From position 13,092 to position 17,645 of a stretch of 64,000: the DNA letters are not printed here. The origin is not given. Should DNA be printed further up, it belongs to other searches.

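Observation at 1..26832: Head-to-tail array of four giant paralogous genes for secreted poly-beta-propeller / Ig-like / dockerin-like proteins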

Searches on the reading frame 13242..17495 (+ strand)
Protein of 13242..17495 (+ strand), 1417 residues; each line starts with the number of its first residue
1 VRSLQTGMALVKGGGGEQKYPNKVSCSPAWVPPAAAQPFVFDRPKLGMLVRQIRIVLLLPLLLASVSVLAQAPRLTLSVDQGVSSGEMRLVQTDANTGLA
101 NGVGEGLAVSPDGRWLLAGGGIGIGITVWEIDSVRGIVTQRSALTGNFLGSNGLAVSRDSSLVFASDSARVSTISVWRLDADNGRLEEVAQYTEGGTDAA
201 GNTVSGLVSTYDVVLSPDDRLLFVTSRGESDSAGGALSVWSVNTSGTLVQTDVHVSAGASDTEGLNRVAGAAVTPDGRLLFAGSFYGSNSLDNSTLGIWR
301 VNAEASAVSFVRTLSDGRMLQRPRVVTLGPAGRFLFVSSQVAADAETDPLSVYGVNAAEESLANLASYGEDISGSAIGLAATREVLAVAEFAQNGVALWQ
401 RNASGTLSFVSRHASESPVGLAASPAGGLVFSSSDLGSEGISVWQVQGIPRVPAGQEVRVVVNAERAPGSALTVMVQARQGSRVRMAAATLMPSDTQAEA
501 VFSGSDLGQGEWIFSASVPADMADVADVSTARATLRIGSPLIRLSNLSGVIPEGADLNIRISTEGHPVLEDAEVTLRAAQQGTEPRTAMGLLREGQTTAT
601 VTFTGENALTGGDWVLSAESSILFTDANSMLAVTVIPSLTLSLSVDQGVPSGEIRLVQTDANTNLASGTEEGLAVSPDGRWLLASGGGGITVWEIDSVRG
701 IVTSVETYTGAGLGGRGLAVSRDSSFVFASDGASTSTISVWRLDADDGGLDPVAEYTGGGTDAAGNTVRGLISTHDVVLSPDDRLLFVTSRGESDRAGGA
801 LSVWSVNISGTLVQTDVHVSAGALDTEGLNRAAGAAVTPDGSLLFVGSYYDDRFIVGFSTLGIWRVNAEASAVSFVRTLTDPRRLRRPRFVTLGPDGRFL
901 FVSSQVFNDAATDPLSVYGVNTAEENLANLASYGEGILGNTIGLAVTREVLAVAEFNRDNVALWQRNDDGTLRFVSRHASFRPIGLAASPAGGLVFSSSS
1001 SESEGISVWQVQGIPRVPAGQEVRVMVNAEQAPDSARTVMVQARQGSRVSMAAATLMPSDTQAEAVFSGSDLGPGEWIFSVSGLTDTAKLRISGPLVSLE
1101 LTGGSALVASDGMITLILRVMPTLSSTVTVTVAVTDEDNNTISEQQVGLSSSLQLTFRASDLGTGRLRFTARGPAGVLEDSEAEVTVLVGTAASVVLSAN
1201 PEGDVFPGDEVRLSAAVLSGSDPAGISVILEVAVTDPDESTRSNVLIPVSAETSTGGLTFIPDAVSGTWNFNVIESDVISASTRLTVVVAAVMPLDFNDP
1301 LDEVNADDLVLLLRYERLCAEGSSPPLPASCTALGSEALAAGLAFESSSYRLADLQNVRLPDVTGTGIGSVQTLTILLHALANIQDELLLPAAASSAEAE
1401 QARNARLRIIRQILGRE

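Call 5: search_protein_families(library=pfam, proteins=[window:13242-17495:+], max_evalue=0.1)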
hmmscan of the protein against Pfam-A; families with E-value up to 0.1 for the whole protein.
window:13242-17495:+ (1417 aa): 9 families
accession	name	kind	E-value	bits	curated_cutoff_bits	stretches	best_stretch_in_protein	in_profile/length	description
PF10282.15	Lactonase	-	1.4e-27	97.3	21.7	5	673-757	249-334/344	Lactonase, 7-bladed beta-propeller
PF08450.18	SGL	-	7.7e-06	26.1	26.3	1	145-192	130-176/246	SMP-30/Gluconolactonase/LRE-like region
PF23393.2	Beta-prop_WDR90_POC16_2nd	-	0.007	16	60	0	669-697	80-252/291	WDR90/POC16, second beta-propeller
PF17164.10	DUF5122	-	0.0079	16.9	27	0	275-302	2-27/36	Domain of unknown function (DUF5122) beta-propeller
PF07676.18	PD40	-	0.011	16.1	20.9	0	667-682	8-23/38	WD40-like Beta Propeller Repeat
PF00400.38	WD40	-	0.026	15.5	27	0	673-693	17-38/39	WD domain, G-beta repeat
PF07646.21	Kelch_2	-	0.026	14.9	21.3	0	267-300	2-35/48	Kelch motif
PF02369.22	Big_1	-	0.049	14.2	34.9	1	1126-1161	17-53/93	Bacterial Ig-like domain (group 1)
PF00922.22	Phosphoprotein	-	0.07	13.2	25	0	1029-1081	114-169/204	Vesiculovirus phosphoprotein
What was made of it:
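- PF10282 hits at 1e-27 to 1e-30 (call 5). PF10282 is matched (call 5).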

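Call 6: search_protein_families(library=ncbifam, proteins=[window:13242-17495:+], max_evalue=0.1)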
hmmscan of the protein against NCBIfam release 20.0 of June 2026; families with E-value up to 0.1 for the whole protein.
window:13242-17495:+ (1417 aa): 3 families
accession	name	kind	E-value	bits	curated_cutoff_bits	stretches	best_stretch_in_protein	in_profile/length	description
NF008258.1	PRK11028.1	equivalog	2e-11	43.6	370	1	675-759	236-320/330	6-phosphogluconolactonase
TIGR02608.1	delta_60_rpt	domain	3.5e-06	26.8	76.5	1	267-304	2-37/55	delta-60 repeat domain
TIGR03866.1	PQQ_ABC_repeats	subfamily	3.7e-06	26.2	287.3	0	213-343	88-189/310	PQQ-dependent catabolism-associated beta-propeller protein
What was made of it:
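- NCBIfam 6-PGL scores 44 bits against a cut-off of 370 (call 6).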

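Call 10: find_homologous_proteins(query=window:13242-17495:+, max_evalue=0.00001)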
Query window:13242-17495:+ (1417 aa): 26 proteins with E <= 0.00001 among 8000 candidates.
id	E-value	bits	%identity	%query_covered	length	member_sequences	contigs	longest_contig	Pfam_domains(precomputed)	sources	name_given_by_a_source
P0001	0.0e+0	2897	100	97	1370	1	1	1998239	PF10282.16,PF22807.3,PF08450.19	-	-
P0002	0.0e+0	2432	73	75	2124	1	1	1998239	PF10282.16,PF17164.11,PF22807.3,PF00400.39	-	-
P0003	0.0e+0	2151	45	75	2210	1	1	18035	PF10282.16,PF13449.13,PF08450.19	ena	-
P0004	0.0e+0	1261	69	67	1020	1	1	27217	PF10282.16,PF07676.19,PF08450.19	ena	-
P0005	0.0e+0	1079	50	63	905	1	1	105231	PF10282.16,PF25175.2,PF00400.39,PF08450.19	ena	-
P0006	5.7e-189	649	81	23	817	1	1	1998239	-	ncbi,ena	-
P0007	2.6e-130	455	28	79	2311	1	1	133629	PF23775.2,PF25174.2,PF18067.8,PF01731.27,PF22807.3,PF25175.2,PF24523.1,PF07676.19,PF08450.19,PF24506.2,PF10282.16,PF15492.13,PF03088.23,PF25460.2,PF00400.39,PF07995.18,PF23414.2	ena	-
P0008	1.1e-94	337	28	69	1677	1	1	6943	PF10282.16,PF07703.21,PF01731.27,PF03088.23,PF08309.18,PF08450.19,PF24506.2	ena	-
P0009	5.9e-91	324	29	37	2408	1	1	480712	PF25174.2,PF24814.2,PF23381.2,PF25173.2,PF25175.2,PF24817.2,PF24684.2,PF08450.19,PF24506.2,PF23393.3,PF10282.16,PF25172.2,PF26549.1,PF25047.1,PF25460.2,PF00400.39,PF23414.2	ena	-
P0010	2.3e-85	306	28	66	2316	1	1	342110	PF10282.16,PF01731.27,PF08309.18,PF24506.2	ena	-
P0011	1.6e-80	290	27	72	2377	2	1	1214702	PF10282.16,PF24506.2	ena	-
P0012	3.3e-80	289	28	65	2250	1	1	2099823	PF23769.2,PF10282.16,PF23381.2,PF13927.13,PF01731.27,PF08450.19,PF24506.2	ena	-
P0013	2.9e-68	249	30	33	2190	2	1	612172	PF10282.16,PF13927.13,PF24506.2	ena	-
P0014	5.7e-66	241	28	79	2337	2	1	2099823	PF10282.16,PF25460.2,PF08309.18,PF24506.2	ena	-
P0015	2.6e-48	183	27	29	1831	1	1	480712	PF10282.16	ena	-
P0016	7.3e-41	158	25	86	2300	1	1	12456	PF10282.16,PF24506.2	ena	-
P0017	4.1e-36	142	30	35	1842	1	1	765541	PF10282.16,PF25174.2,PF25175.2,PF25460.2,PF00400.39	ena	-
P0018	1.7e-35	140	30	42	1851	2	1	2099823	PF10282.16,PF25174.2,PF25175.2,PF25460.2,PF00400.39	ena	-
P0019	4.8e-35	139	32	31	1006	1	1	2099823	PF10282.16,PF24506.2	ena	-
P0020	3.4e-27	113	27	39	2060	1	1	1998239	PF10282.16,PF25174.2,PF00400.39,PF24506.2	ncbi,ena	-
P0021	8.6e-27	112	29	31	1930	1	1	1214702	PF10282.16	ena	-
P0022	1.4e-23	101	28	38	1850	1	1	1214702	PF10282.16,PF24506.2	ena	-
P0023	8.5e-22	95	27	32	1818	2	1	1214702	PF10282.16,PF24506.2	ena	-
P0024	1.2e-21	95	29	35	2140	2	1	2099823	PF23769.2,PF10282.16,PF24506.2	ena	-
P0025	6.3e-19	86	29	31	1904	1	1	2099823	PF10282.16,PF24506.2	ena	-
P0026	7.5e-14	69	27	31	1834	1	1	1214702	PF10282.16,PF11060.15,PF00400.39,PF24506.2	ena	-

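Call 11: find_encoding_contigs(protein=P0020, flank=10000, max_places=3)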
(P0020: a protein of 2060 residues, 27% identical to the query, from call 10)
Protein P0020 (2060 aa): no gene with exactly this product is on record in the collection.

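Call 12: find_encoding_contigs(protein=P0006, flank=10000, max_places=3)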
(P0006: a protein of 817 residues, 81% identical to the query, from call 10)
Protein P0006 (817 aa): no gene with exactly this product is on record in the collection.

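Call 13: find_encoding_contigs(protein=P0005, flank=10000, max_places=3)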
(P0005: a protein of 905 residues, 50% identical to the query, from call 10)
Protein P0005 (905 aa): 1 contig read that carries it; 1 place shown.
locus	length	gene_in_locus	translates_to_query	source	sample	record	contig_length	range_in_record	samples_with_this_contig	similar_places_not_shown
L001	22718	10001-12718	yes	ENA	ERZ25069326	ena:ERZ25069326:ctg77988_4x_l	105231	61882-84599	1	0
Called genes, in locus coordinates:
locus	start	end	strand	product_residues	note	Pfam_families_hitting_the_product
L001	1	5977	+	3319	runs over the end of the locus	PF22807:TrAA12 (faint), PF00400:WD40 (faint), PF07676:PD40 (faint), PF08450:SGL (faint), PF10282:Lactonase (weak), PF17164:DUF5122 (faint), PF10282:Lactonase (weak)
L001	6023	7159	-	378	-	PF02771:Acyl-CoA_dh_N, PF02770:Acyl-CoA_dh_M (weak), PF00441:Acyl-CoA_dh_1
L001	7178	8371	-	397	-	PF02771:Acyl-CoA_dh_N, PF02770:Acyl-CoA_dh_M, PF00441:Acyl-CoA_dh_1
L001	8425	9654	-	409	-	PF07690:MFS_1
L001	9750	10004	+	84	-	-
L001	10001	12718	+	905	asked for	PF00400:WD40 (faint), PF10282:Lactonase, PF25175:Beta-prop_WDR5 (faint), PF08450:SGL (faint), PF10282:Lactonase (weak)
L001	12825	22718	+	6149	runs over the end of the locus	PF22807:TrAA12 (faint), PF10282:Lactonase (weak)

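Call 14: find_encoding_contigs(protein=P0012, flank=10000, max_places=3)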
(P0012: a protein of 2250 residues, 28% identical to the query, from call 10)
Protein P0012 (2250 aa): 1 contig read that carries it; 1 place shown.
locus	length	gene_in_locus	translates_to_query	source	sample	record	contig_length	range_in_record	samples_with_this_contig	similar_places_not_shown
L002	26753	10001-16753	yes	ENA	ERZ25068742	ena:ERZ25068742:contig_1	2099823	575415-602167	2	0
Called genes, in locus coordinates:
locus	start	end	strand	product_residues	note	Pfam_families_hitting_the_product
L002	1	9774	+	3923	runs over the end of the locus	PF10282:Lactonase (weak), PF24506:KNTC1_N (faint), PF10282:Lactonase (weak), PF24771:Ig_CFAP74_1st (faint)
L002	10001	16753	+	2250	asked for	PF01731:Arylesterase (faint), PF23381:Beta-prop_IFT122_1st (faint), PF23769:Beta-prop_WDR75_2nd (faint), PF24506:KNTC1_N (faint), PF08450:SGL (faint), PF10282:Lactonase, PF13927:Ig_3 (faint), PF10282:Lactonase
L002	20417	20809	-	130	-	-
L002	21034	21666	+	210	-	PF00578:AhpC-TSA, PF08534:Redoxin, PF10417:1-cysPrx_C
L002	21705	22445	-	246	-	PF11964:SpoIIAA-like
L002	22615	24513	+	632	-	PF13721:SecD-TM1, PF07549:Sec_GG (weak), PF21760:SecD_1st, PF22599:SecDF_P1_head, PF02355:SecD_SecF_C, PF03176:MMPL (weak)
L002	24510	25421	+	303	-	PF07549:Sec_GG (weak), PF02355:SecD_SecF_C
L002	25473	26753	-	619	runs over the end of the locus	PF00459:Inositol_P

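Call 28: find_related_loci(query=window:13383-17495:+, collection=genome_contigs, flank=10000)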
Query window:13383-17495:+ (1370 aa) in genome_contigs; peptide patterns used: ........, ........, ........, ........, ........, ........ (x = any residue, [..] = any of these).
247 stretches matched a pattern, but none encodes a relative of the query by tblastn (E <= 1e-3).
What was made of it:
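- Tried and rejected: The same search with g3 alone matched 247 stretches, none of them a relative (call 28).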

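Call 32: find_encoding_contigs(protein=P0003, flank=10000, max_places=3)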
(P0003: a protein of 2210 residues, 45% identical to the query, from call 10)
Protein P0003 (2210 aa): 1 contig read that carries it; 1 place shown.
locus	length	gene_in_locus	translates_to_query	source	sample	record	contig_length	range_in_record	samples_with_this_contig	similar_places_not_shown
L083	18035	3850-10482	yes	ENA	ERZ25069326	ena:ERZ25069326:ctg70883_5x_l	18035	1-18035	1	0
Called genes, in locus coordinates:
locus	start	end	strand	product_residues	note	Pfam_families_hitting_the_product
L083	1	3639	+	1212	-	?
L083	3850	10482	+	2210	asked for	PF08450:SGL (faint), PF13449:Phytase-like (faint), PF10282:Lactonase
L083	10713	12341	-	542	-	PF00070:Pyr_redox (faint), PF07992:Pyr_redox_2, PF22366:NDH2_C, PF00027:cNMP_binding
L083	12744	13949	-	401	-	PF04055:Radical_SAM, PF06969:HemN_C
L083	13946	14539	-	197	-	PF01725:Ham1p_like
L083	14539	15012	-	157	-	PF14467:DUF4426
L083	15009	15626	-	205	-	PF07021:MetW, PF13489:Methyltransf_23, PF13847:Methyltransf_31, PF08241:Methyltransf_11, PF08242:Methyltransf_12, PF13649:Methyltransf_25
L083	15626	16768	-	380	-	PF00561:Abhydrolase_1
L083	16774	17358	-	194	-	PF02325:CCB3_YggT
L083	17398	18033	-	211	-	?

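Call 70: list_cluster_members(proteins=[P0006, P0020, P0038, P0027])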
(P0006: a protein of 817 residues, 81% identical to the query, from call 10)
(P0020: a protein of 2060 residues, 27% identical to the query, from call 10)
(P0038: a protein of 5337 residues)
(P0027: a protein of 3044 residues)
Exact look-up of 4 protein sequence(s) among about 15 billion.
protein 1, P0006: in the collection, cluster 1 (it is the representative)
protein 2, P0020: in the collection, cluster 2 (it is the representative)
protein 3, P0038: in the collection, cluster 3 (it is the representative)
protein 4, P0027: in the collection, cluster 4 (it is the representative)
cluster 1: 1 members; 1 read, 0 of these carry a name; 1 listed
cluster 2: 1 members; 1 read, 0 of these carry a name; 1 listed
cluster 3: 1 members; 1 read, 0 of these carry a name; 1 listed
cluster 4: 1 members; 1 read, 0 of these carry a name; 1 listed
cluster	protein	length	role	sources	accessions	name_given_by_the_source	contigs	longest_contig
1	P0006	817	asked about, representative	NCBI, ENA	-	-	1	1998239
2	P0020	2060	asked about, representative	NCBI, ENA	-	-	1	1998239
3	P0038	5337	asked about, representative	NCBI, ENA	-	-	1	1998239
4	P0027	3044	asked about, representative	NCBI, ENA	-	-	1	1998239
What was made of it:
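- The family takes up a large share of a genome of about 2 Mb (calls 10, 70).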
